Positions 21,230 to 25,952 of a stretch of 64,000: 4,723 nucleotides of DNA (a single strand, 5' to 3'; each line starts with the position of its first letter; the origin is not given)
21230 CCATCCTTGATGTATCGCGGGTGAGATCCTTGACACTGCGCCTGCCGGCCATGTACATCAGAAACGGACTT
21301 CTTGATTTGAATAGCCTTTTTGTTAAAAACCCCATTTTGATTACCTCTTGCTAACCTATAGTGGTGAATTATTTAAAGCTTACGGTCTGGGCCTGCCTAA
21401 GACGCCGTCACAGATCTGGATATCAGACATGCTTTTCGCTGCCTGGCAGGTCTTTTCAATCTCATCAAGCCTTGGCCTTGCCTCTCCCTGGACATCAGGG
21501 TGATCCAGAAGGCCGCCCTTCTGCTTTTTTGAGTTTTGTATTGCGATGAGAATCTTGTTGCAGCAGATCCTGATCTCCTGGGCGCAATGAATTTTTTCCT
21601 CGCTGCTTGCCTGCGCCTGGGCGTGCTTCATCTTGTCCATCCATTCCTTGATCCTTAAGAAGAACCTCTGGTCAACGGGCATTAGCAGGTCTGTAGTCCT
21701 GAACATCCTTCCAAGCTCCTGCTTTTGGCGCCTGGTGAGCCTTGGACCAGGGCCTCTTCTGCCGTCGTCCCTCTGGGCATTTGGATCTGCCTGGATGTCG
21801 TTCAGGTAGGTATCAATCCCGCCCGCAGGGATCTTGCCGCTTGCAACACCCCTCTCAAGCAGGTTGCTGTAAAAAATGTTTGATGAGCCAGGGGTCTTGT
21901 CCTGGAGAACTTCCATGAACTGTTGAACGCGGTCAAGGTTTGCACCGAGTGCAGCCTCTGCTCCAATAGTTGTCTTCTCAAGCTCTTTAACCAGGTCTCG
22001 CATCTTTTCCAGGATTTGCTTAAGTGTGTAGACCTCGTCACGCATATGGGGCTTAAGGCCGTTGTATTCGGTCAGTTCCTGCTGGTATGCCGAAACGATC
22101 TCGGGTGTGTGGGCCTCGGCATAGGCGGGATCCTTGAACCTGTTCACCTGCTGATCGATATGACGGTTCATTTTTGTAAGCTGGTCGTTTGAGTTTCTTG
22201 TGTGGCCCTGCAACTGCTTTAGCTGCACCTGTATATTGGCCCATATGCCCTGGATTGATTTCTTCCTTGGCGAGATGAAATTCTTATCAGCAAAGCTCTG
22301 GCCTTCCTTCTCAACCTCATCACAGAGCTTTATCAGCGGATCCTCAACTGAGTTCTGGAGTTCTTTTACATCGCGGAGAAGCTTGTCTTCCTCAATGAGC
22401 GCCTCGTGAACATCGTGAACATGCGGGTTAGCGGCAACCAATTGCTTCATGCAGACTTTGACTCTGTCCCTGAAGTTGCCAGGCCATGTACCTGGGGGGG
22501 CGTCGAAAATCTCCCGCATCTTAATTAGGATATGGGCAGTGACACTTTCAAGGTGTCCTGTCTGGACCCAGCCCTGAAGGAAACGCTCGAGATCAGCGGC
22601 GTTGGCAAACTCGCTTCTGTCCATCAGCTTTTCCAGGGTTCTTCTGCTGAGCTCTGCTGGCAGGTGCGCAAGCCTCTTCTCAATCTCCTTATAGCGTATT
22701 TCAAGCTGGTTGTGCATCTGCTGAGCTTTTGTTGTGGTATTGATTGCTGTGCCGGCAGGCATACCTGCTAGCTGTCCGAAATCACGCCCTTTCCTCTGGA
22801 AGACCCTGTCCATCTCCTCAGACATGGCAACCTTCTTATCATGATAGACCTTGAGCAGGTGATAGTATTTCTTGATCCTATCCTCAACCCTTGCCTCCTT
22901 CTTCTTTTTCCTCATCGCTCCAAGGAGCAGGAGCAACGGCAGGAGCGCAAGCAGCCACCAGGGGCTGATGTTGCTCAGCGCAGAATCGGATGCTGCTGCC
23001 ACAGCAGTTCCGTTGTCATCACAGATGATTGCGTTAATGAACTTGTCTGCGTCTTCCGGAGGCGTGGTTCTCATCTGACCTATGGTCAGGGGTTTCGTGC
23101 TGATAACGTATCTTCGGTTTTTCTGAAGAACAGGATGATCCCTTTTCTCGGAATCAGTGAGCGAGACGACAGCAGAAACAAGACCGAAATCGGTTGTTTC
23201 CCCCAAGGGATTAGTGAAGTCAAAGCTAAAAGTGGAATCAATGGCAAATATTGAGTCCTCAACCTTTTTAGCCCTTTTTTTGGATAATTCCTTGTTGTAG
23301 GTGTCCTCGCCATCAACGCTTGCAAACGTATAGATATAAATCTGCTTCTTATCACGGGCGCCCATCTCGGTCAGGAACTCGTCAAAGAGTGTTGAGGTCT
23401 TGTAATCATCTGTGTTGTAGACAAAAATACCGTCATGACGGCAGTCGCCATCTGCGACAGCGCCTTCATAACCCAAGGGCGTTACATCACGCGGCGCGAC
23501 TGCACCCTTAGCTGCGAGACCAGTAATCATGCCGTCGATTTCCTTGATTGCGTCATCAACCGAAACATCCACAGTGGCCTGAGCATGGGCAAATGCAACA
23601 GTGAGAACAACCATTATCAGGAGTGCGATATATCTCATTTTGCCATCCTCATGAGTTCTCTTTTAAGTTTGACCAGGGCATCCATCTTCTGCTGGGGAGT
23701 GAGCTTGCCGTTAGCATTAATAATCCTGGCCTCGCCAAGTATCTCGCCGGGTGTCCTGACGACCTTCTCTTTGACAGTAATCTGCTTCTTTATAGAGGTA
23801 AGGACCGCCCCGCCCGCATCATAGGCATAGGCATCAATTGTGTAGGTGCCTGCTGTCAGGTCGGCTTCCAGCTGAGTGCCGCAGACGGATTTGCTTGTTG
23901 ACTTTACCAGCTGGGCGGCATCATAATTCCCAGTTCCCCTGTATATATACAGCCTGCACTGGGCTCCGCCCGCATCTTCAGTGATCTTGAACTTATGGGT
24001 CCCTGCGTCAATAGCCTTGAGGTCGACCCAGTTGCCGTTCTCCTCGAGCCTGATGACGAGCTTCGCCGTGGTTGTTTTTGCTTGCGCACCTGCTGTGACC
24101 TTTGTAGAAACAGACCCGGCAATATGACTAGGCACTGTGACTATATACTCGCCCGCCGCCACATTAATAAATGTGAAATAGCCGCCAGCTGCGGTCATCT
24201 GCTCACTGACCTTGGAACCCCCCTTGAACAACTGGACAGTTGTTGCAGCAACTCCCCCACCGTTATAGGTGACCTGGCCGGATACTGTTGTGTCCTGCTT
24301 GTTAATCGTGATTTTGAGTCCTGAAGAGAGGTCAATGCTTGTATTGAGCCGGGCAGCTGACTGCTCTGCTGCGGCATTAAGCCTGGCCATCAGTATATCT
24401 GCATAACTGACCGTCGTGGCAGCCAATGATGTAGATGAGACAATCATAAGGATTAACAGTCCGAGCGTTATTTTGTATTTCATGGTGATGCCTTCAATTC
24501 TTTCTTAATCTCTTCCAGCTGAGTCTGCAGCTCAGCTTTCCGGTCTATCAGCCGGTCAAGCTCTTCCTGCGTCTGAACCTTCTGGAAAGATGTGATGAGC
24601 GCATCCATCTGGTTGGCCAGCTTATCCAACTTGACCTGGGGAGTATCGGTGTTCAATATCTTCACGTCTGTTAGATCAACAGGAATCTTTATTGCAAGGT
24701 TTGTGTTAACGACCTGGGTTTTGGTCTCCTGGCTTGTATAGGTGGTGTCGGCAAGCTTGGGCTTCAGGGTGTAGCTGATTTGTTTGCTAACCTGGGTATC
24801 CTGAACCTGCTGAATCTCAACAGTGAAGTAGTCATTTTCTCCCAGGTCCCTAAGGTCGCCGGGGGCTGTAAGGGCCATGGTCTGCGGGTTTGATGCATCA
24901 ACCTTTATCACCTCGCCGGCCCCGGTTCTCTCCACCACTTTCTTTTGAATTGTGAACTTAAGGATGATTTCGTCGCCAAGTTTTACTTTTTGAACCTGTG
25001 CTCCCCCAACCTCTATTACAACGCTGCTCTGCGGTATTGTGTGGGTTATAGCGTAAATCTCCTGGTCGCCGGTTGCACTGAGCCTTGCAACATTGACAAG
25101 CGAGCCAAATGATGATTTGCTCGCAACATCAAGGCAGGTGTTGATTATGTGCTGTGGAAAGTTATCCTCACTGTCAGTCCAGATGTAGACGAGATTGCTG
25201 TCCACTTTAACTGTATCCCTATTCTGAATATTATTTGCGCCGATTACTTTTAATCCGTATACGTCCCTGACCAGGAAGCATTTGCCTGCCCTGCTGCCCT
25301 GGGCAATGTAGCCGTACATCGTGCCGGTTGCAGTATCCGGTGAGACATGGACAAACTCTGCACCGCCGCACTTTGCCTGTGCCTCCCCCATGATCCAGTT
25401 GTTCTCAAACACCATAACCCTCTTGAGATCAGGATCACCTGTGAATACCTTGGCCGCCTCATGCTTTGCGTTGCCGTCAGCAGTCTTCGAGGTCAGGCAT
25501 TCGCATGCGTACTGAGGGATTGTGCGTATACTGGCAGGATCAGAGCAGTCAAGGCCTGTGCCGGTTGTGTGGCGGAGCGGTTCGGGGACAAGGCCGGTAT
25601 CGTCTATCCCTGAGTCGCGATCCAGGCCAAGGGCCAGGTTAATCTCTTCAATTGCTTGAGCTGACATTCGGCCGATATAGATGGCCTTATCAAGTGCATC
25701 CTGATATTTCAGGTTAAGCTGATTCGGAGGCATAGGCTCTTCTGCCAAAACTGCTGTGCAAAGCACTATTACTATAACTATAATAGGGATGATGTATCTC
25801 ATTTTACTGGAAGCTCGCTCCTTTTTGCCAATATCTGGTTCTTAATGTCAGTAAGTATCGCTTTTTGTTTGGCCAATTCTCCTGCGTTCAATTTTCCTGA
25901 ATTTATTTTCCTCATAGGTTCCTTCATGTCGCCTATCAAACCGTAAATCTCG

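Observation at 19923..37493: Fourteen co-directional, translationally coupled genes for an Arch_ATPase plus orphan secreted, bitopic, polytopic and helical cytoplasmic proteins: candidate undescribed trans-envelope apparatus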

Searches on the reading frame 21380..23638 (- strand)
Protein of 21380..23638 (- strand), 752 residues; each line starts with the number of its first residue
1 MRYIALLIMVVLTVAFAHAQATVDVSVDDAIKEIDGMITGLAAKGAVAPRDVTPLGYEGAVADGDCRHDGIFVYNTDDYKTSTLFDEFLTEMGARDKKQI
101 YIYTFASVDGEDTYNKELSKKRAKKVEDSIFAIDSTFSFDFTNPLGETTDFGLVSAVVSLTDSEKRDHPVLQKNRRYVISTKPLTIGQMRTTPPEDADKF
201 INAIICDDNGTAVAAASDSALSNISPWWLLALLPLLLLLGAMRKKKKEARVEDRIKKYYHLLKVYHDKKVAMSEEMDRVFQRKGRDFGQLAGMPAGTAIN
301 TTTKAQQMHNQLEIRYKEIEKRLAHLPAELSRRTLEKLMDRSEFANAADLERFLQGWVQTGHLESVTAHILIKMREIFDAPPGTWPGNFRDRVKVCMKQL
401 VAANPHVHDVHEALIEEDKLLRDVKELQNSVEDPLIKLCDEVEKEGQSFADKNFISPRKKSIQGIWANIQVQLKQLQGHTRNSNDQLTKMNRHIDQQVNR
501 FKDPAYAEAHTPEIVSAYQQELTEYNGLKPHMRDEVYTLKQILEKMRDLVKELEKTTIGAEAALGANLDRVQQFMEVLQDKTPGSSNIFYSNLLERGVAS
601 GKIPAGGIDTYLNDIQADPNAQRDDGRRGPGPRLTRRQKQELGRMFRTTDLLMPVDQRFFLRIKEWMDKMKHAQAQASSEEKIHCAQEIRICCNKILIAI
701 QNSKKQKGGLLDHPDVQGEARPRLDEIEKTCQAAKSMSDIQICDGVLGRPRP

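Call 5: search_protein_families(library=pfam, max_evalue=0.1, proteins=[window:21380-23638:-])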
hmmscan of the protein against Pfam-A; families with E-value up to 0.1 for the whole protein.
window:21380-23638:- (752 aa): 3 families
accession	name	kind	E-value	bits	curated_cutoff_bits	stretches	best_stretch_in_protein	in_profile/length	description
PF00691.25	OmpA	-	0.00039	21.2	27.2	1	87-130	19-64/98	OmpA family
PF16471.10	JIP_LZII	-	0.034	14.8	30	0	412-448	8-44/71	JNK-interacting protein leucine zipper II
PF04210.18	MtrG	-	0.037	14.4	27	0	271-299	29-57/64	Tetrahydromethanopterin S-methyltransferase, subunit G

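Call 22: search_protein_families(library=phrogs, max_evalue=0.01, proteins=[window:21380-23638:-])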
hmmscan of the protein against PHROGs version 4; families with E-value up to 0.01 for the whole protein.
window:21380-23638:- (752 aa): 1 family
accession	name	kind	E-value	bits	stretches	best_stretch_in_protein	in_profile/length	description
phrog_7897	-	unknown function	0.0013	19.2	1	74-131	220-281/327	-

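Call 81: search_protein_families(library=padloc, max_evalue=0.01, proteins=[window:21380-23638:-])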
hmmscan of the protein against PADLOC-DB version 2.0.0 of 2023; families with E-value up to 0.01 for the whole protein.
window:21380-23638:- (752 aa): 2 families
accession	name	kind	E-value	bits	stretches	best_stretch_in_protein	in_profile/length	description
PDLC03865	LmuB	-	0.0017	14.6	1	249-502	669-851/1007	-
PDLC00609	ZorB1|ZorB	-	0.0036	14.8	0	98-135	134-171/232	MotB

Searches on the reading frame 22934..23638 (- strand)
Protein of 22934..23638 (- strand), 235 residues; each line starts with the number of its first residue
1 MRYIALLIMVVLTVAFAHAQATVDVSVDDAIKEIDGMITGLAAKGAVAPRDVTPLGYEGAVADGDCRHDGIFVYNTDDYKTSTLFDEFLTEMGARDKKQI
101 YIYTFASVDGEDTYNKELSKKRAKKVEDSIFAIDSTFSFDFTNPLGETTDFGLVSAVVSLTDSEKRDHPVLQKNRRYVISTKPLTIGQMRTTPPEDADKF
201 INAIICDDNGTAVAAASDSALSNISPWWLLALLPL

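Call 72: search_solved_structures(query=window:22934-23638:-, max_evalue=1, show_alignments=2)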
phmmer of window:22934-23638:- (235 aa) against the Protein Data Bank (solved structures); distinct sequences matched with E-value up to 1: 6.
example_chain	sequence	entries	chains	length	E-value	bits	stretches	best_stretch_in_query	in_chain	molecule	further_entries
4rha_A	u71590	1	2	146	0.24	14.3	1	68-132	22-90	Outer membrane protein A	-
4erh_A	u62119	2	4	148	0.26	14.2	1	68-132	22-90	Outer membrane protein A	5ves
5nhx_A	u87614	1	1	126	0.29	14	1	70-132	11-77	Outer membrane protein A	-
7oya_H1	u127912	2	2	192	0.79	12.6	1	157-216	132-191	60S ribosomal protein L9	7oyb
7prd_A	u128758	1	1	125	0.8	12.6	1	151-215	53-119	Protein NRD1,HLJ1_G0022400.mRNA.1.CDS.1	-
7p7q_l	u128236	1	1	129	0.81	12.6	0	12-60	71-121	30S ribosomal protein S11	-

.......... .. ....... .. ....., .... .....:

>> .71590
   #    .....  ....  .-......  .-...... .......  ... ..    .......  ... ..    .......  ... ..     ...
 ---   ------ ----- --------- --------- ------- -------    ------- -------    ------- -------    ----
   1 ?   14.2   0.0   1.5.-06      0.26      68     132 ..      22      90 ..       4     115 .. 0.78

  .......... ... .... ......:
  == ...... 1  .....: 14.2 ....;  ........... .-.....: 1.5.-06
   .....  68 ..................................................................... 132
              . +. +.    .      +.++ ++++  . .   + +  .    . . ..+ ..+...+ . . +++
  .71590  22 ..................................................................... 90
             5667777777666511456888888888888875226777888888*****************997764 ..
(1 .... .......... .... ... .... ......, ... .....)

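Call 82: predict_structure(protein=window:22994-23581:-)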
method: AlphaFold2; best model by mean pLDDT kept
length: 196 residues; sequences in the alignment: 1
mean_pLDDT: 30.2   pTM: 0.18
mean pLDDT of the five models: 30.2, 28.7, 28.1, 27.6, 26.8
residues with pLDDT >= 90: 0; 70-90: 0; 50-70: 0; < 50: 196
segments of 3 or more residues with pLDDT < 50: 1-196
pLDDT, mean of each block of 10 residues (from residue 1): 34 31 27 25 28 27 36 34 28 29 28 29 31 29 34 29 27 30 35 35
secondary structure, 60 per line:
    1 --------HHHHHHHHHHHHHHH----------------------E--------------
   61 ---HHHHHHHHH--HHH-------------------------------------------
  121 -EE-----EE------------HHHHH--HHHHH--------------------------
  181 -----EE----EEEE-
elements in order: H9-23 H64-72 H143-147 H150-154 E192-195

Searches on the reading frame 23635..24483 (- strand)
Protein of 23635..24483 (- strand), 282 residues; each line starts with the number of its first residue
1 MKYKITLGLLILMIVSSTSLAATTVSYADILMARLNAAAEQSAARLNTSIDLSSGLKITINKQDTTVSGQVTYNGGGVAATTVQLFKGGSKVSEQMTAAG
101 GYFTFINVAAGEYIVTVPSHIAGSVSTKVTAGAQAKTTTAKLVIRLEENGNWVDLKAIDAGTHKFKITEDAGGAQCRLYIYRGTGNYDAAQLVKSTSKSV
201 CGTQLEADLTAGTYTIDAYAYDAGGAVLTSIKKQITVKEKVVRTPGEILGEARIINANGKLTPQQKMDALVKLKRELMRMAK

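Call 5: search_protein_families(library=pfam, max_evalue=0.1, proteins=[window:23635-24483:-])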
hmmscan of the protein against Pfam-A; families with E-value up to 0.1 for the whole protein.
window:23635-24483:- (282 aa): 10 families
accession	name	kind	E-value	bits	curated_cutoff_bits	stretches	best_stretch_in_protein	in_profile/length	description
PF17210.9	SdrD_B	-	2.4e-05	24.9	29.7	1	64-136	10-82/112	SdrD B-like domain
PF13620.12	CarboxypepD_reg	-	0.00013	22.7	32.3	1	66-137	1-75/82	Carboxypeptidase regulatory-like domain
PF19077.6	Big_13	-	0.00029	21.7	27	0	64-127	22-92/102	Bacterial Ig-like domain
PF10670.15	DUF4198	-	0.00052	20.6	34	1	62-117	144-205/209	Domain of unknown function (DUF4198)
PF07210.18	DUF1416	-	0.0053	17.1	23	1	59-133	13-87/97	Protein of unknown function (DUF1416)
PF14686.12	fn3_3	-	0.0059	16.8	24.4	0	98-131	32-67/75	Polysaccharide lyase family 4, domain II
PF07495.19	Y_Y_Y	-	0.03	14.7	26.6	0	209-225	35-51/65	Y_Y_Y domain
PF13715.12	CarbopepD_reg_2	-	0.034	14.6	32.2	1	67-147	1-77/88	CarboxypepD_reg-like domain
PF14344.12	DUF4397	-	0.043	14.8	30.6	0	80-139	12-75/119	Domain of unknown function (DUF4397)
PF00541.23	Adeno_knob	-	0.092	12.8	25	0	118-168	40-92/182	Adenoviral fibre protein (knob domain)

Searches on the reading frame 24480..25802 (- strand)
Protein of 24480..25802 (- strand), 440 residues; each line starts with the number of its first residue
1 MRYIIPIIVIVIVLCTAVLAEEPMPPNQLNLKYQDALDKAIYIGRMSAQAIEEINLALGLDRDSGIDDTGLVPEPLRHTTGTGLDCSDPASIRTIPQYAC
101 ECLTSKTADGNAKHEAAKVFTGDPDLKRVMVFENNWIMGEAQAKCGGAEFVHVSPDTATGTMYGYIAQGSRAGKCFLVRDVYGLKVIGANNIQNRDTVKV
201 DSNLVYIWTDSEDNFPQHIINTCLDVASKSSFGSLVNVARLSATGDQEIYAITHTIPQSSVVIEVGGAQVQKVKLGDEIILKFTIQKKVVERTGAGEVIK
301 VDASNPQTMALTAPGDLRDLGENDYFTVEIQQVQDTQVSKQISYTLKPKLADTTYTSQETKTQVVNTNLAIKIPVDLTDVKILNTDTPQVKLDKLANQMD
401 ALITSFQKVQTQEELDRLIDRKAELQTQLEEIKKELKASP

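Call 4: search_protein_families(library=pfam, max_evalue=0.1, proteins=[window:24480-25802:-])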
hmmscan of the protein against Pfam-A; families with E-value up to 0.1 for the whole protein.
window:24480-25802:- (440 aa): 0 families

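Call 11: find_encoding_contigs(protein=window:24480-25802:-, flank=10000, max_places=8)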
Protein window:24480-25802:- (440 aa): no gene with exactly this product is on record in the collection.

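Call 21: search_protein_families(library=ncbifam, max_evalue=0.01, proteins=[window:24480-25802:-])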
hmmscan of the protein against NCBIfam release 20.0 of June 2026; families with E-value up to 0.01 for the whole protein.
window:24480-25802:- (440 aa): 0 families

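Call 22: search_protein_families(library=phrogs, max_evalue=0.01, proteins=[window:24480-25802:-])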
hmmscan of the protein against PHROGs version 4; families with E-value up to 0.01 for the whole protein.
window:24480-25802:- (440 aa): 0 families
